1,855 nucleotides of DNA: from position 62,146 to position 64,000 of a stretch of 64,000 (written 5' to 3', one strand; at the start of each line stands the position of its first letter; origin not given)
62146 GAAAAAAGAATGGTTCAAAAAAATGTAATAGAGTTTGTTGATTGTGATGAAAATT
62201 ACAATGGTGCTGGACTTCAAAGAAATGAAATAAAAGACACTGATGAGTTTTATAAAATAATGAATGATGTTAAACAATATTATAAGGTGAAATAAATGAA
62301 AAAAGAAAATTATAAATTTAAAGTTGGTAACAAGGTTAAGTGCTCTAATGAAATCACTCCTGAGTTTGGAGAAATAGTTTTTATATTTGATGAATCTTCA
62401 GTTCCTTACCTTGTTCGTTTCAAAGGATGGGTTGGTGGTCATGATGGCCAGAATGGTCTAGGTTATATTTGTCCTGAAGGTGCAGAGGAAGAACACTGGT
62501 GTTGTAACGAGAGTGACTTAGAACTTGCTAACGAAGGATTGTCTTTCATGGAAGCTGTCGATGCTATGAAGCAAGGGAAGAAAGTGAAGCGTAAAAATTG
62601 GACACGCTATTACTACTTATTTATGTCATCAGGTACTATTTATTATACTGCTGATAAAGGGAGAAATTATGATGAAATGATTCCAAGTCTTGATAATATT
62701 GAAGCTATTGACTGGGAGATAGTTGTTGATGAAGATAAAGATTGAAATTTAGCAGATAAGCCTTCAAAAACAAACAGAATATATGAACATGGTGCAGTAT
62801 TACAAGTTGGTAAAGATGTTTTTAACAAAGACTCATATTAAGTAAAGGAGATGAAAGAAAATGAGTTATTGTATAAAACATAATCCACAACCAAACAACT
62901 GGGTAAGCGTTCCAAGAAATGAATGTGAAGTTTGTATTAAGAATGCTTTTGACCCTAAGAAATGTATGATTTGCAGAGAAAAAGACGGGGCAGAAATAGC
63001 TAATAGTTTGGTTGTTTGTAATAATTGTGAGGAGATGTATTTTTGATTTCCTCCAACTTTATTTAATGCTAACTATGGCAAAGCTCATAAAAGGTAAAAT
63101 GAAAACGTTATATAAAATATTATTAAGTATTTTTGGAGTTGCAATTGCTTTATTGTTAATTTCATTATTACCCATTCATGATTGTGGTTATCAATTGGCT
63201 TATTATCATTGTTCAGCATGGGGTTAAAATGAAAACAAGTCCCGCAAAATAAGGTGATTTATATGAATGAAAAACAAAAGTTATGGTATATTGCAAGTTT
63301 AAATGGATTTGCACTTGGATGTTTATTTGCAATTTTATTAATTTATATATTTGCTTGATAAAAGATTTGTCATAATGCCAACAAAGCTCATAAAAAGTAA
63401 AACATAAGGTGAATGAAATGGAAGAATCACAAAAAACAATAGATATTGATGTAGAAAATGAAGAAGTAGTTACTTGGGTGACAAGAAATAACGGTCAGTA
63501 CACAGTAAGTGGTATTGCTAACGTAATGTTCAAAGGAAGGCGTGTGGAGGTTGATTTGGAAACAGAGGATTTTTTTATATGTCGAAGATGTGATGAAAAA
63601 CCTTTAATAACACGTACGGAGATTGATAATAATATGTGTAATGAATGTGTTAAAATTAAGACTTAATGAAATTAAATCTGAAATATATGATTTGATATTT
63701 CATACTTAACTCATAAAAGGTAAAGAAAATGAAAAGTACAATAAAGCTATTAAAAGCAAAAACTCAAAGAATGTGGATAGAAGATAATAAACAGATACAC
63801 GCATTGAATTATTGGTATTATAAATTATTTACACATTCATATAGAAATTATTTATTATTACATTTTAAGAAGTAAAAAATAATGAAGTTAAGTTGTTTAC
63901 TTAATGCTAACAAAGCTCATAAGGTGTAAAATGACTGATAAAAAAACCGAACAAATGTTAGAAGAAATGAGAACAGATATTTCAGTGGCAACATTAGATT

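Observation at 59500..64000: Compositionally distinct AT-rich module of small zinc-ribbon proteins with its own repeated gene-junction cassettes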

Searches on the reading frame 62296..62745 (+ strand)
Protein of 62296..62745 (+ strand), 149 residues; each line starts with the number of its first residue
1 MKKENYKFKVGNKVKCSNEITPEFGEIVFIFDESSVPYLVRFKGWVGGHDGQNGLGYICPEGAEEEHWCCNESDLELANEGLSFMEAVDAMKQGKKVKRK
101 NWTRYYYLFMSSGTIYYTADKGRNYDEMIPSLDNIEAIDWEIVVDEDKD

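Call 16: search_protein_families(library=pfam, proteins=[window:62296-62745:+], max_evalue=1)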
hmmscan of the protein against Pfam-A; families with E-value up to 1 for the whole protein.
window:62296-62745:+ (149 aa): 2 families
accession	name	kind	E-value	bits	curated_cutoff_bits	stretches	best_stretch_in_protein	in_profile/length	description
PF11195.14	Tad2-like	-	2.2e-07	31.7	25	1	83-143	2-73/73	Thoeris anti-defense 2-like domain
PF00169.35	PH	-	0.068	14.1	25.1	1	92-130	9-49/105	PH domain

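Call 21: search_dna_similar(query=window:62296-62745:+, collection=phages, mode=protein, max_rows=15)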
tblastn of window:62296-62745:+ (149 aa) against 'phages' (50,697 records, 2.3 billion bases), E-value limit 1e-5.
No match.

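Call 28: find_homologous_proteins(query=window:62296-62745:+, max_evalue=0.001)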
Query window:62296-62745:+ (149 aa): 1 proteins with E <= 0.001 among 7 candidates.
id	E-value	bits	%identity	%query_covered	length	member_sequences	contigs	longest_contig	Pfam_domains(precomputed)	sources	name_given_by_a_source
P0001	6.2e-99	346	100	100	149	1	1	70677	PF11195.15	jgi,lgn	jgi:hypothetical protein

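Call 29: find_encoding_contigs(protein=P0001, flank=10000, max_places=6)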
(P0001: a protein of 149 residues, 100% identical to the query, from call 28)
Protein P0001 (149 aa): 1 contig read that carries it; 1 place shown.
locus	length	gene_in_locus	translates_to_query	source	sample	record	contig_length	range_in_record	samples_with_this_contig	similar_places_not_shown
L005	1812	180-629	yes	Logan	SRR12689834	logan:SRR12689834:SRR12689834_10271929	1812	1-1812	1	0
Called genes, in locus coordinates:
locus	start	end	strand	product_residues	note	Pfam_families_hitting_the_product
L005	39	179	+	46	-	-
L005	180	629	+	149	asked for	PF11195:Tad2-like (weak)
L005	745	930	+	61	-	-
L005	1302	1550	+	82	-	-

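Call 59: search_solved_structures(query=window:62296-62745:+, max_evalue=1, show_alignments=3)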
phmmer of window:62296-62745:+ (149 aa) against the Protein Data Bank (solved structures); distinct sequences matched with E-value up to 1: 10.
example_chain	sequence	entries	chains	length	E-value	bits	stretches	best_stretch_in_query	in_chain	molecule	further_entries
1tl2_A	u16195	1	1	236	0.0059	19.7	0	91-133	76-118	PROTEIN (TACHYLECTIN-2)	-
8sme_A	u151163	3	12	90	0.0072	19.4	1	82-129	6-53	Gp34.65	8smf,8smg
8wje_B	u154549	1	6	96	0.0088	19.1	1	82-129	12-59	Gp34.65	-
9eib_A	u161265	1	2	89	0.02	18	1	80-117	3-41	Prophage anti-Thoeris 2 (ModTad2)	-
8v3e_E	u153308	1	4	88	0.023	17.8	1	81-117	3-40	Tad2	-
8wjd_A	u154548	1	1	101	0.044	16.9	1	79-113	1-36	SptTad2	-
2dtc_A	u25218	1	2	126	0.073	16.2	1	90-127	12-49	RAL GUANINE NUCLEOTIDE EXCHANGE FACTOR RALGPS1A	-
3kih_A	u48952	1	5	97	0.41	13.7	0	93-133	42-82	5-bladed beta-propeller lectin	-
23bb_C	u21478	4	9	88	0.69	13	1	65-110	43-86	Caspase-4 | Caspase-4 subunit p10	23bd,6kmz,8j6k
8spb_B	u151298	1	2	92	0.76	12.8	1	65-110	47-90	Caspase-4 subunit p10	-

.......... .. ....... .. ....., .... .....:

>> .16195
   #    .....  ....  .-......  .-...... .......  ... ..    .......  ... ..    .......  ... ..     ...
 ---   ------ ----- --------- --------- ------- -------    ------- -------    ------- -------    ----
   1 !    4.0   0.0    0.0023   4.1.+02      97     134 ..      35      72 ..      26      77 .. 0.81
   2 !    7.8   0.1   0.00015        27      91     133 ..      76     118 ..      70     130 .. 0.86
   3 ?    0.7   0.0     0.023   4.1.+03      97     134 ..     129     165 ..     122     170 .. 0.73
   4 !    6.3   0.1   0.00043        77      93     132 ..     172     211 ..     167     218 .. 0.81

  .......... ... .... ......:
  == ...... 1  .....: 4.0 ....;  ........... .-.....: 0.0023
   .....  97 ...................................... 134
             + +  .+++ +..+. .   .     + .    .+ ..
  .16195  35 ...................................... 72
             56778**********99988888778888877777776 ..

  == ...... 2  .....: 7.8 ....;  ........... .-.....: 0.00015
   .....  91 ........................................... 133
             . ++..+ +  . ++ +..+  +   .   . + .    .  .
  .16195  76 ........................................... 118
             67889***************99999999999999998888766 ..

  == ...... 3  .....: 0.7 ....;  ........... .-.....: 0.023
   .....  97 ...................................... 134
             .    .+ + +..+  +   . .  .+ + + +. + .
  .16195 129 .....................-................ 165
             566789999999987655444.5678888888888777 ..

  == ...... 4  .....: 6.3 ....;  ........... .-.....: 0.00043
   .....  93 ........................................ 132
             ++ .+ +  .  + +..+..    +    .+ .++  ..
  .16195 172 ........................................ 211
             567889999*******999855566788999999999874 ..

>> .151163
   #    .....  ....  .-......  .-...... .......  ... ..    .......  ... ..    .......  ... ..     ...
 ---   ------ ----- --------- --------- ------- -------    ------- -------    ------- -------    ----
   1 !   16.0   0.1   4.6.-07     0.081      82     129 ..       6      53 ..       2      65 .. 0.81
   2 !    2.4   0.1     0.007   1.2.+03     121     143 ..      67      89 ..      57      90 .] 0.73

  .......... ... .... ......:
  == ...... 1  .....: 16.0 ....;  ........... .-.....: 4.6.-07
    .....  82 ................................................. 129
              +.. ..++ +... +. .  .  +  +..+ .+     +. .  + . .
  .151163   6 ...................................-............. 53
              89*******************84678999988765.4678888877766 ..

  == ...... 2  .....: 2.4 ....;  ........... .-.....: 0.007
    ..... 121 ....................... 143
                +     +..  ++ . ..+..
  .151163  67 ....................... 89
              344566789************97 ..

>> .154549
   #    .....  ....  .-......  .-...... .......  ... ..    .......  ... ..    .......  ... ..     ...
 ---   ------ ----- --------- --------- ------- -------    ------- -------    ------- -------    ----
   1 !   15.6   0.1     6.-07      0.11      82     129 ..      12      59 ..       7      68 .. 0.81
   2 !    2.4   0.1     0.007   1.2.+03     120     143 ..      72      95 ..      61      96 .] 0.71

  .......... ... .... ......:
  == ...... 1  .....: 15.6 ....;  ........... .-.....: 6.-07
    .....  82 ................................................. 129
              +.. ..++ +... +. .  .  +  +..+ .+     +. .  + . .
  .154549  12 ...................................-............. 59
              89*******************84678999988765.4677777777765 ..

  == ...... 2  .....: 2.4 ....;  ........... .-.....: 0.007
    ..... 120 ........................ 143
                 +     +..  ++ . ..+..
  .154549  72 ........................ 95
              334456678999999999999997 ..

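Call 61: search_protein_families(library=phrogs, proteins=[window:62296-62745:+], max_evalue=0.1)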
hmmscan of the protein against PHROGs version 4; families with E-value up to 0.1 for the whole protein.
window:62296-62745:+ (149 aa): 8 families
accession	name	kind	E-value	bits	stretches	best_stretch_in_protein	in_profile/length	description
phrog_872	-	unknown function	2.3e-06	28.7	1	37-103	51-110/172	-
phrog_3474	-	unknown function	3.5e-06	27.7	1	82-117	4-39/64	-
phrog_1048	-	unknown function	3e-05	25.1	1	74-145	102-196/211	-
phrog_37292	-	unknown function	3.7e-05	24.6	1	72-126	9-63/182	-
phrog_6670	-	unknown function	0.00019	22.3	1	83-125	2-44/120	-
phrog_643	-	transcription regulation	0.003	18.8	1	87-146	6-75/84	transcriptional regulator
phrog_2709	-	unknown function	0.013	16.5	1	82-114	10-42/103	-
phrog_12776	-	unknown function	0.015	16.1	1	100-129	4-33/66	-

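Call 87: predict_structure(protein=window:62296-62745:+)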
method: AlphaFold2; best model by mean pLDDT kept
length: 149 residues; sequences in the alignment: 1
mean_pLDDT: 32.8   pTM: 0.23
mean pLDDT of the five models: 32.8, 30.8, 29.8, 28.9, 28.4
residues with pLDDT >= 90: 0; 70-90: 0; 50-70: 0; < 50: 149
segments of 3 or more residues with pLDDT < 50: 1-149
pLDDT, mean of each block of 10 residues (from residue 1): 26 24 33 33 32 36 38 34 41 35 34 34 32 31 28
secondary structure, 60 per line:
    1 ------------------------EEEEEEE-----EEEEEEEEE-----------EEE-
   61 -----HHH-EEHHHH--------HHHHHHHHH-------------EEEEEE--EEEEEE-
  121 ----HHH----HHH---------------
elements in order: E25-31 E37-45 E57-59 H72-75 H84-92 E106-111 E114-119

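Call 90: search_protein_families(library=ncbifam, proteins=[window:62296-62745:+], max_evalue=0.1)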
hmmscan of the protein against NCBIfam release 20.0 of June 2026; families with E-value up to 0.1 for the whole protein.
window:62296-62745:+ (149 aa): 0 families

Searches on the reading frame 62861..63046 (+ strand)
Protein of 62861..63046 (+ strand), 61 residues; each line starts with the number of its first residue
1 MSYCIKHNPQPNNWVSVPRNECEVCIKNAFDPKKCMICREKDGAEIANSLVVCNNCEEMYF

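Call 16: search_protein_families(library=pfam, proteins=[window:62861-63046:+], max_evalue=1)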
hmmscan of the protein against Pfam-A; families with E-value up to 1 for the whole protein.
window:62861-63046:+ (61 aa): 3 families
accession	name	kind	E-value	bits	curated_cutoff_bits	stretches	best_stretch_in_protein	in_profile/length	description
PF18912.6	DZR_2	-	0.016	15.5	27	1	32-58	7-29/56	Double zinc ribbon domain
PF13920.12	zf-C3HC4_3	-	0.031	14.5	27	1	22-41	26-45/49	Zinc finger, C3HC4 type (RING finger)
PF00628.35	PHD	-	0.045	14.2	24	1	35-60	1-23/47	PHD-finger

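Call 61: search_protein_families(library=phrogs, proteins=[window:62861-63046:+], max_evalue=0.1)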
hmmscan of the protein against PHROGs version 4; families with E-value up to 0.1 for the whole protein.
window:62861-63046:+ (61 aa): 1 family
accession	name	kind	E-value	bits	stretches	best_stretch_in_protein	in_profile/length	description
phrog_8344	-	unknown function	0.053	14.4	1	11-59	25-71/127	-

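Call 90: search_protein_families(library=ncbifam, proteins=[window:62861-63046:+], max_evalue=0.1)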
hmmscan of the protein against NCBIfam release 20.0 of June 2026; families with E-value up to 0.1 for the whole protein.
window:62861-63046:+ (61 aa): 0 families

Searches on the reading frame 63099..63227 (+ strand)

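Call 61: search_protein_families(library=phrogs, proteins=[window:63099-63227:+], max_evalue=0.1)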
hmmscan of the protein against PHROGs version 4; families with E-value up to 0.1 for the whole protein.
window:63099-63227:+ (42 aa): 2 families
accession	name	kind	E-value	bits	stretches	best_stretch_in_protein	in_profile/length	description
phrog_4430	-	unknown function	0.015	16.3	1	5-22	32-49/52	-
phrog_28916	-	unknown function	0.099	14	0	8-42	12-47/88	-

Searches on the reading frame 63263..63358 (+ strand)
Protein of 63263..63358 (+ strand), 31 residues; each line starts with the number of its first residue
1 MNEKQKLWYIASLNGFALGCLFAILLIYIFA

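Call 61: search_protein_families(library=phrogs, proteins=[window:63263-63358:+], max_evalue=0.1)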
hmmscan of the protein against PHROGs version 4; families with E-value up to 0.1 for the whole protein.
window:63263-63358:+ (31 aa): 1 family
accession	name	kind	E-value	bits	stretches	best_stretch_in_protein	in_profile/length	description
phrog_32931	-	unknown function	0.0058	17.3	1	15-27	13-25/29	-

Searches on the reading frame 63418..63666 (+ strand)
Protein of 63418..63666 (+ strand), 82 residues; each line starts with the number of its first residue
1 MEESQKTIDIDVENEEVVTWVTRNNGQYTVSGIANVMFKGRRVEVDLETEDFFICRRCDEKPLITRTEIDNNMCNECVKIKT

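Call 16: search_protein_families(library=pfam, proteins=[window:63418-63666:+], max_evalue=1)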
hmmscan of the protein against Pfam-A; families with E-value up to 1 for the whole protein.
window:63418-63666:+ (82 aa): 2 families
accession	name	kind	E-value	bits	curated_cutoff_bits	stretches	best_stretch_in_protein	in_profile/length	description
PF09557.15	DUF2382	-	0.039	14.7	23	1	2-54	27-77/111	Domain of unknown function (DUF2382)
PF20097.4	DUF6487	-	0.061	14.2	24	1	17-80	18-61/67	Domain of unknown function (DUF6487)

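Call 52: find_encoding_contigs(protein=window:63418-63666:+, flank=10000, max_places=6)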
Protein window:63418-63666:+ (82 aa): 1 contig read that carries it; 1 place shown.
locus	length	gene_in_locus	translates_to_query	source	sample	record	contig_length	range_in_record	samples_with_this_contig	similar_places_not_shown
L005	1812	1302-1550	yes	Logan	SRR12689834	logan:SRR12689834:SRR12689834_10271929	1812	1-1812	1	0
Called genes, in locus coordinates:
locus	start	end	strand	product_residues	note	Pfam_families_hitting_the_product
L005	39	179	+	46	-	-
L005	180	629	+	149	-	PF11195:Tad2-like (weak)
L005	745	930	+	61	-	-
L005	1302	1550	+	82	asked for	-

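Call 61: search_protein_families(library=phrogs, proteins=[window:63418-63666:+], max_evalue=0.1)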
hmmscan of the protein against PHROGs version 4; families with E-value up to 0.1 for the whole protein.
window:63418-63666:+ (82 aa): 0 families

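Call 90: search_protein_families(library=ncbifam, proteins=[window:63418-63666:+], max_evalue=0.1)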
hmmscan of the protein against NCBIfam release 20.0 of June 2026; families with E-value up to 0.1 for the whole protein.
window:63418-63666:+ (82 aa): 0 families

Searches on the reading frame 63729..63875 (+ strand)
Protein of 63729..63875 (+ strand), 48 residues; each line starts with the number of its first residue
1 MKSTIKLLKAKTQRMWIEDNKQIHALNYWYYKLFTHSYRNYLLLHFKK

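Call 61: search_protein_families(library=phrogs, proteins=[window:63729-63875:+], max_evalue=0.1)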
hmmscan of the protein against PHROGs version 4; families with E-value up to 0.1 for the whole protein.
window:63729-63875:+ (48 aa): 1 family
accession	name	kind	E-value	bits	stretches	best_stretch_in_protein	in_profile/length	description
phrog_28323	-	unknown function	0.0028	18.9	1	12-45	36-70/81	-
